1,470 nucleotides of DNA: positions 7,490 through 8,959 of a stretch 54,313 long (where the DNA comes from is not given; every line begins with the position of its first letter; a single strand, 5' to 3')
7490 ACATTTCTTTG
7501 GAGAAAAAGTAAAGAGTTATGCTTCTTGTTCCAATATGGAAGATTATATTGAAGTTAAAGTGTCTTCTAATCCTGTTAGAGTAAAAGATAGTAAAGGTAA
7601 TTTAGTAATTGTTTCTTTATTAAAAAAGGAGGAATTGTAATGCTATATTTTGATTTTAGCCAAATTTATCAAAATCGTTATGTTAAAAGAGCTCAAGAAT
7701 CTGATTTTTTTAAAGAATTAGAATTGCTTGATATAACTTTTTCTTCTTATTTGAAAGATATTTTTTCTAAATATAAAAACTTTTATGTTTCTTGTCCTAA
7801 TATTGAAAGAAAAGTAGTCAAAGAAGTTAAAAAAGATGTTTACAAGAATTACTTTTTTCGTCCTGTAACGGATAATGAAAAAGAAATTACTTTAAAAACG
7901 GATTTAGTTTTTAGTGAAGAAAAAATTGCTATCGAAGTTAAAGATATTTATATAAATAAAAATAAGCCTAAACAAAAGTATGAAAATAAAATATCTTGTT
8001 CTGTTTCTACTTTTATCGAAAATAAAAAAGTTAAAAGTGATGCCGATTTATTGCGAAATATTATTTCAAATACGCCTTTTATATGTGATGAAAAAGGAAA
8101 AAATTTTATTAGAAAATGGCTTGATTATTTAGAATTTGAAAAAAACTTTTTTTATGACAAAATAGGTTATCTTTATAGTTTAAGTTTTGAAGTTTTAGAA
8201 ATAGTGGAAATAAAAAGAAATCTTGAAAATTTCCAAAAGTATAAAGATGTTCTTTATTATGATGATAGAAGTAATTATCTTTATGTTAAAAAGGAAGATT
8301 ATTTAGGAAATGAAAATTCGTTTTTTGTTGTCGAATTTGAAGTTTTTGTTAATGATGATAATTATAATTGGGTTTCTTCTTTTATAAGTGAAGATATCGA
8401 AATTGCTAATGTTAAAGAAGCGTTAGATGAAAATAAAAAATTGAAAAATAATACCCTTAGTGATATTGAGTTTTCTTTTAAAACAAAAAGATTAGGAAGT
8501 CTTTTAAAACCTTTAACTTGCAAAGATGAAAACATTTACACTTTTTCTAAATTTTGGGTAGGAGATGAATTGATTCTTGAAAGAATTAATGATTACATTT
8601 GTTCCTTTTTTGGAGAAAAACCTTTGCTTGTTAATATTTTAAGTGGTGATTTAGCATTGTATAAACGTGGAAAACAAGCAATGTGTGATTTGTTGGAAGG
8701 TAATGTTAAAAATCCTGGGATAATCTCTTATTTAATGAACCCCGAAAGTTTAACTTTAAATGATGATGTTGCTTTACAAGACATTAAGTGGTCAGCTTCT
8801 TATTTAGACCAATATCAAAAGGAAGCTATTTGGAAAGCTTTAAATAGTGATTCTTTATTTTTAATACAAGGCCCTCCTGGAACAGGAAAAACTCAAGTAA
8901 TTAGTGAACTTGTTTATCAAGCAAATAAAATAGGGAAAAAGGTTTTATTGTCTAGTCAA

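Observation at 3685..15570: Candidate undescribed helicase-centred system: two crippled DnaJ paralogs, a Upf1-like helicase and a surface protein, divergent from an orphan dual-HEPN RNase and a nucleotidase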

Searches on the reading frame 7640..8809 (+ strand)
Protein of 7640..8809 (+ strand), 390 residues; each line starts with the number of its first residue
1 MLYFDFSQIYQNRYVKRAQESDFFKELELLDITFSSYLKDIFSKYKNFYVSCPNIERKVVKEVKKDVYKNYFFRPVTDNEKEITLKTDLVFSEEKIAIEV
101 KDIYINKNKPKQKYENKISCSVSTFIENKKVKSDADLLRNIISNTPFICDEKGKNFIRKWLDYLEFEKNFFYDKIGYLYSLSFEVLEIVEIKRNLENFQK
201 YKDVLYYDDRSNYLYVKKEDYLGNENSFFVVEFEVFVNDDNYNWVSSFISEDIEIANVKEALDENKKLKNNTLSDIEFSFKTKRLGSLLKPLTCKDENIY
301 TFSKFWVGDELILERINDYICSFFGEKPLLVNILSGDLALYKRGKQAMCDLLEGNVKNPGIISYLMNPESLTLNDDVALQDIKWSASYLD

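Call 19: find_related_loci(query=A2, collection=genome_contigs, flank=10000)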
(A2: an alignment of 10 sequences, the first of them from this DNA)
Query A2 (388 aa) in genome_contigs; peptide patterns used: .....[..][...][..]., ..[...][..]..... (x = any residue, [..] = any of these).
52 stretches matched a pattern; 12 encode a relative of the query (tblastn E <= 1e-3); 11 distinct loci.
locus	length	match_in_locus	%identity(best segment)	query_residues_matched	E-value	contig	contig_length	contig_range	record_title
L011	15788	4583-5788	43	4-388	1e-98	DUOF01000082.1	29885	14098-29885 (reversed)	MAG TPA_asm: bacterium isolate AS08sgBPME_148 154195_AS08, whole genome shotgun sequence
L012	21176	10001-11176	43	2-385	7e-86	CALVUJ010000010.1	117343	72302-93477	MAG: uncultured Bacilli bacterium isolate E27__bin352 genome assembly, contig: E27__k127_6477182, whole genome shotgun s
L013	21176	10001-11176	42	2-385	9e-86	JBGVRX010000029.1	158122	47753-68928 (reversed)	MAG: Bacilli bacterium isolate fecal_MAG_130 fecal_MAG_130_contig_0029, whole genome shotgun sequence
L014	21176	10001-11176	43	2-385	3e-84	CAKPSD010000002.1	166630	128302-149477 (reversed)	MAG: uncultured Bacilli bacterium isolate REFINED_METABAT215_TOP10_CONTIGS_1500_ASSEMBLY_K77_MERGED__Hadza_MoBio_hadza-A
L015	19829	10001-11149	41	2-377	2e-79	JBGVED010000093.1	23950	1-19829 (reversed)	MAG: Bacilli bacterium isolate fecal_MAG_421 fecal_MAG_421_contig_0097, whole genome shotgun sequence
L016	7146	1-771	49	139-385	1e-61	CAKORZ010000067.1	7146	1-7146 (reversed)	MAG: uncultured Bacilli bacterium isolate REFINED_METABAT215_TOP10_CONTIGS_1500_ASSEMBLY_K77_MERGED__Hadza_PheChl_Fiber-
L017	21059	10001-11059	37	1-367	1e-58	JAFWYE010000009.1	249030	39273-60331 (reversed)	MAG: Bacilli bacterium isolate RGIG6178 Sheep_Rectum-1__c1291, whole genome shotgun sequence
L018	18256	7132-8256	35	1-388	1e-59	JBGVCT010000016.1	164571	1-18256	MAG: Bacilli bacterium isolate fecal_MAG_454 fecal_MAG_454_contig_0016, whole genome shotgun sequence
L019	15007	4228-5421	29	2-369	7e-35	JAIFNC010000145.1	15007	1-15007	MAG: Bacteroidetes bacterium isolate bin_69 scaffold_4584, whole genome shotgun sequence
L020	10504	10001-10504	35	2-171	2e-23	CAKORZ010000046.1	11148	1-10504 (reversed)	MAG: uncultured Bacilli bacterium isolate REFINED_METABAT215_TOP10_CONTIGS_1500_ASSEMBLY_K77_MERGED__Hadza_PheChl_Fiber-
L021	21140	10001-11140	28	2-368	8e-18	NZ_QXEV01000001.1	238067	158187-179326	Anaeroplasma bactoclasticum strain ATCC 27112 EI71DRAFT_scaffold00001.1, whole genome shotgun sequence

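Call 23: search_protein_families(library=pfam, proteins=[L021:9995-14623:+, L021:14846-16189:+, L021:16230-16739:+, L021:16745-17203:+, L021:8152-9336:+, L021:6529-8049:+, L011:13142-14338:+, L011:14325-14912:+, L011:8104-9138:+, L011:3178-4575:+], max_evalue=0.01)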
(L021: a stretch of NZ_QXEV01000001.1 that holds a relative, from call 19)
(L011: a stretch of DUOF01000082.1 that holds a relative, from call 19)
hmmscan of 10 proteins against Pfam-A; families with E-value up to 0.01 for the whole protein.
L021:9995-14623:+ (1542 aa): 9 families
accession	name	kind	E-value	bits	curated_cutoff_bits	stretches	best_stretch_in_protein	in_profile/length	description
PF13087.12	AAA_12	-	1.5e-37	129.5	27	1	996-1227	2-194/195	AAA domain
PF13086.12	AAA_11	-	1.2e-34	120.8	27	2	404-574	1-186/257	AAA domain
PF13604.12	AAA_30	-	1.5e-13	51.4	27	1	404-466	1-64/191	AAA domain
PF13245.12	AAA_19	-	9.6e-13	48.9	25.1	2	409-471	1-64/134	AAA domain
PF01443.25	Viral_helicase1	-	3.7e-05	24.1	21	0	922-978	56-115/228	Viral superfamily 1 RNA helicase core domain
PF20720.3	nSTAND3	-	0.0014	18.8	27.2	1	412-454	9-51/155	Novel STAND NTPase 3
PF05970.20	PIF1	-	0.0019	18.3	25.9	0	948-987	140-182/223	PIF1-like helicase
PF04851.21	ResIII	-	0.0035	17.7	22.5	0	403-468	2-73/164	Type III restriction enzyme, res subunit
PF00448.28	SRP54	-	0.0062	16.6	22.7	0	422-455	3-36/196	SRP54-type protein, GTPase domain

L021:14846-16189:+ (447 aa): 1 family
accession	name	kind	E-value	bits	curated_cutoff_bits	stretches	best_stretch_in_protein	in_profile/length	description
PF09903.14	DUF2130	-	1.8e-83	280.2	26.7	1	173-429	2-254/255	Uncharacterized protein conserved in bacteria (DUF2130)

L021:16230-16739:+ (169 aa): 1 family
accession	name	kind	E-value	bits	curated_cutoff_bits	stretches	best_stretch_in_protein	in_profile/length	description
PF09851.14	SHOCT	-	1e-05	25.5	27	1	137-162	1-26/28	Short C-terminal domain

L021:16745-17203:+ (152 aa): 0 families

L021:8152-9336:+ (394 aa): 3 families
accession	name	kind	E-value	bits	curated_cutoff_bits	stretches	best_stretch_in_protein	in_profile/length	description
PF00929.31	RNase_T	-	2.7e-10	41.4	24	1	5-164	2-162/164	Exonuclease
PF24893.1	DUF7743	-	0.0036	17.4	27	1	76-154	36-117/120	Domain of unknown function (DUF7743)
PF21762.3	DEDDh_C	-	0.0049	17.5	27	0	89-169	109-188/188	DNA polymerase III subunit epsilon-like, C-terminal domain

L021:6529-8049:+ (506 aa): 0 families

L011:13142-14338:+ (398 aa): 6 families
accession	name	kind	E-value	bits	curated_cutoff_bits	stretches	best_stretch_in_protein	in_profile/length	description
PF13304.12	AAA_21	-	2.4e-23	84.1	27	1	53-335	2-304/304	AAA domain, putative AbiEii toxin, Type IV TA system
PF13175.12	AAA_15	-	7e-06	26.3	32.1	0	269-329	301-369/374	AAA ATPase domain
PF13476.12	AAA_23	-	0.00071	20.7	27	1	54-208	23-143/201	AAA domain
PF13173.12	AAA_14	-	0.0038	17.7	27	0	53-98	5-49/129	AAA domain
PF13479.12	AAA_24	-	0.0039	17.5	27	0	52-74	4-23/195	AAA domain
PF03215.21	Rad17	-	0.0042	17.5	23.8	1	28-115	26-110/186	Rad17 P-loop domain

L011:14325-14912:+ (195 aa): 2 families
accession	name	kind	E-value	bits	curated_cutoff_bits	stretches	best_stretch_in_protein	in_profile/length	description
PF13707.11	RloB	-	0.00063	20.4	31.5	1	66-148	62-143/195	RloB-like protein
PF20469.4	OLD-like_TOPRIM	-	0.0056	17.6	23.2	0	22-80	7-67/67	Overcoming lysogenization defect protein-like, TOPRIM domain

L011:8104-9138:+ (344 aa): 0 families

L011:3178-4575:+ (465 aa): 2 families
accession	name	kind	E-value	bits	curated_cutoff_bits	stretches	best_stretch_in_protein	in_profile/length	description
PF01556.23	DnaJ_C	-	1.2e-18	68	26.6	2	83-225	27-152/152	DnaJ C terminal domain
PF00684.25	DnaJ_CXXCXGXG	-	0.00084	20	32.7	1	62-103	14-62/65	DnaJ central domain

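Call 43: find_related_loci(query=A2, collection=viral_contigs, flank=10000)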
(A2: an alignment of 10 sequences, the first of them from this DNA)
Query A2 (388 aa) in viral_contigs; peptide patterns used: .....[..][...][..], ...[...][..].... (x = any residue, [..] = any of these).
19 stretches matched a pattern, but none encodes a relative of the query by tblastn (E <= 1e-3).

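Call 71: search_solved_structures(query=A2, max_evalue=10, show_alignments=2)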
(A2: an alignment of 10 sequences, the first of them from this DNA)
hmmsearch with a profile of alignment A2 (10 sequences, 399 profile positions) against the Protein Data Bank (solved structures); distinct sequences matched with E-value up to 10: 6.
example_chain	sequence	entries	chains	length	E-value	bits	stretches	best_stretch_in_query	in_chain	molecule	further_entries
6avf_A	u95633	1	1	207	0.18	14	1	39-131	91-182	T-cell receptor alpha variable 4,TCR alpha chain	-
6at6_A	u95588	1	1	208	0.19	14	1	39-131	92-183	T-cell receptor alpha variable 4, T-cell receptor, sp3.4 alpha chain chimera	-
6eh5_A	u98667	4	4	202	0.47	12.7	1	43-131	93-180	Human T Cell Receptor Alpha Chain | 003 TCR Alpha Chain | TCR 003 alpha chain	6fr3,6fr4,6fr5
6eh4_D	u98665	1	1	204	0.48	12.7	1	43-131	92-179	Human T Cell Receptor Alpha Chain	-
7n2p_D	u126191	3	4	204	0.52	12.5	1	43-131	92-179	AS4.3 T cell receptor alpha chain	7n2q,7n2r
6m8n_A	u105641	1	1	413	1.4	11.2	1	192-238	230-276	P5AFcnA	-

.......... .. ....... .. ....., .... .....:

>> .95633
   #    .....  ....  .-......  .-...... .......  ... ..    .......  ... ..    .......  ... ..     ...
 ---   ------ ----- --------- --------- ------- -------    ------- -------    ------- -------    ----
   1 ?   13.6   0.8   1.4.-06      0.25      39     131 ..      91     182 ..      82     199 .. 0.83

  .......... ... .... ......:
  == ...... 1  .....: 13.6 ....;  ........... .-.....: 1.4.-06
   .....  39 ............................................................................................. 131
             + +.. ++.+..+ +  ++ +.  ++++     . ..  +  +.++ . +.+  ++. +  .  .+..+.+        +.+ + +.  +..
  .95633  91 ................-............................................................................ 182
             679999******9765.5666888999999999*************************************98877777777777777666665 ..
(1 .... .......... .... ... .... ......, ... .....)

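Call 77: search_protein_families(library=pfam, proteins=[L013:5212-7209:+, L013:7236-7982:+, L015:6675-7499:+, L012:18404-20020:+, L020:5571-6776:+, L020:6830-7999:+, L011:972-2321:+, L011:2330-2938:+], max_evalue=0.001)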
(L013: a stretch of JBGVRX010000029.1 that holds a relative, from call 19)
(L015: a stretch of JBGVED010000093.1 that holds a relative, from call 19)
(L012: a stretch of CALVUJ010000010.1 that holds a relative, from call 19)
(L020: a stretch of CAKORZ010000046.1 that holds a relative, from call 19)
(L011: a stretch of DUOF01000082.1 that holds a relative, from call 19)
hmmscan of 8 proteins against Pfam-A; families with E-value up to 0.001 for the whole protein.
L013:5212-7209:+ (665 aa): 0 families

L013:7236-7982:+ (248 aa): 0 families

L015:6675-7499:+ (274 aa): 1 family
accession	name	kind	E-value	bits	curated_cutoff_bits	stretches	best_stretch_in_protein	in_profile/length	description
PF03747.19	ADP_ribosyl_GH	-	2.7e-38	132.7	26.2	1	2-237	3-283/287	ADP-ribosylglycohydrolase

L012:18404-20020:+ (538 aa): 0 families

L020:5571-6776:+ (401 aa): 3 families
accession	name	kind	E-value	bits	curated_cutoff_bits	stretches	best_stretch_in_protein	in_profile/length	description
PF13173.12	AAA_14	-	2.9e-35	121.5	27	1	23-151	4-128/129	AAA domain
PF13635.12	DUF4143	-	2.7e-14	53.7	28.1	1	202-340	2-149/160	Domain of unknown function (DUF4143)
PF01637.24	ATPase_2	-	2.4e-05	24.7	33.2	1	6-87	3-87/225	ATPase domain predominantly from Archaea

L020:6830-7999:+ (389 aa): 1 family
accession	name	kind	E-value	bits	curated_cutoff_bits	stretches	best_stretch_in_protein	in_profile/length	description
PF07804.18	HipA_C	-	8.2e-07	29.3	30.5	1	159-299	18-162/213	HipA-like C-terminal domain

L011:972-2321:+ (449 aa): 2 families
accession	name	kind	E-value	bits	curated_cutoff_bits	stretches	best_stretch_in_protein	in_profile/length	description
PF00171.27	Aldedh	-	2.4e-77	260.9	23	1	5-419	34-461/461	Aldehyde dehydrogenase family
PF05893.19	LuxC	-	0.00015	21.2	21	1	99-264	85-266/401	Acyl-CoA reductase (LuxC)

L011:2330-2938:+ (202 aa): 4 families
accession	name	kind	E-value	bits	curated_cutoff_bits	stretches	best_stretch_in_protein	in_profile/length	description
PF00753.33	Lactamase_B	-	6.3e-30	105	22.7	1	11-187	4-196/196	Metallo-beta-lactamase superfamily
PF12706.13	Lactamase_B_2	-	3.6e-06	27.2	27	1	46-147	30-142/200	Beta-lactamase superfamily domain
PF13483.12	Lactamase_B_3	-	0.00022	21.7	24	1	10-130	4-83/160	Beta-lactamase superfamily domain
PF19583.5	ODP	-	0.00023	21.6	27.2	1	12-148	2-136/194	ODP family beta lactamase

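Call 78: search_protein_families(library=padloc, proteins=[L013:5212-7209:+, L013:7236-7982:+, L012:18404-20020:+, L020:5571-6776:+, L020:6830-7999:+], max_evalue=0.001)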
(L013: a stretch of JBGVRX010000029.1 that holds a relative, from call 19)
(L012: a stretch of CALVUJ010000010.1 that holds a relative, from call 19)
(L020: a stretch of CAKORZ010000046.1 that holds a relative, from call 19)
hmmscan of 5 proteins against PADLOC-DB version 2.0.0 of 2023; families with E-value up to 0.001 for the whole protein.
L013:5212-7209:+ (665 aa): 1 family
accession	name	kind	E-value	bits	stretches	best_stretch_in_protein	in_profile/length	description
PDLC01544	Cas5_IIId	-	4.9e-06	24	1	211-342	127-259/297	CAS-III-D; effector_G5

L013:7236-7982:+ (248 aa): 0 families

L012:18404-20020:+ (538 aa): 0 families

L020:5571-6776:+ (401 aa): 7 families
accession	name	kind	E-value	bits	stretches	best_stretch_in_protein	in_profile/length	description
PDLC04787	PDC-S01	-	6e-146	484.5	1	3-400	9-408/412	-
PDLC04789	PDC-S01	-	2.8e-30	103.6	1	4-351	1-341/375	-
PDLC04791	PDC-S01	-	1.8e-20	71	1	13-340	13-341/395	-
PDLC04790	PDC-S01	-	3.5e-16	56.9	1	3-317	10-326/422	-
PDLC04786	PDC-S01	-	1.3e-12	45.2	1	25-340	24-376/439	-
PDLC04788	PDC-S01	-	4.6e-09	33.7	1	4-297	1-311/448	-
PDLC04792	PDC-S01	-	5.2e-07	26.6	0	4-339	1-372/452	-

L020:6830-7999:+ (389 aa): 7 families
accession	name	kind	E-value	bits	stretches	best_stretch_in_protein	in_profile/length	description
PDLC04340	PDC-M03A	-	4.3e-17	60.5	1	146-371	15-244/280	-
PDLC04344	PDC-M03A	-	5.7e-13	47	1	150-301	22-193/305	-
PDLC04339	PDC-M03A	-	3.4e-09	34.5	1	148-370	17-255/293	-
PDLC04342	PDC-M03A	-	7e-07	27.1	1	251-302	146-196/299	-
PDLC04345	PDC-M03A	-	8.7e-06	23.2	1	247-301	139-194/302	-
PDLC04341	PDC-M03A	-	9.2e-05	20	0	257-304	150-197/294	-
PDLC04343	PDC-M03A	-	0.00016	18.8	1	162-301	106-260/370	-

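Call 89: search_dna_similar(query=window:7640-8809:+, collection=phages, mode=protein, max_evalue=0.001, max_rows=10)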
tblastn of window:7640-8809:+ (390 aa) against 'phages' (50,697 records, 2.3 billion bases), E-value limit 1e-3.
No match.

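Call 90: search_dna_similar(query=window:7640-8809:+, collection=plasmids, mode=protein, max_evalue=0.001, max_rows=10)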
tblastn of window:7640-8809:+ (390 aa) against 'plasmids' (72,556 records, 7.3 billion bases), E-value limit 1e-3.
No match.
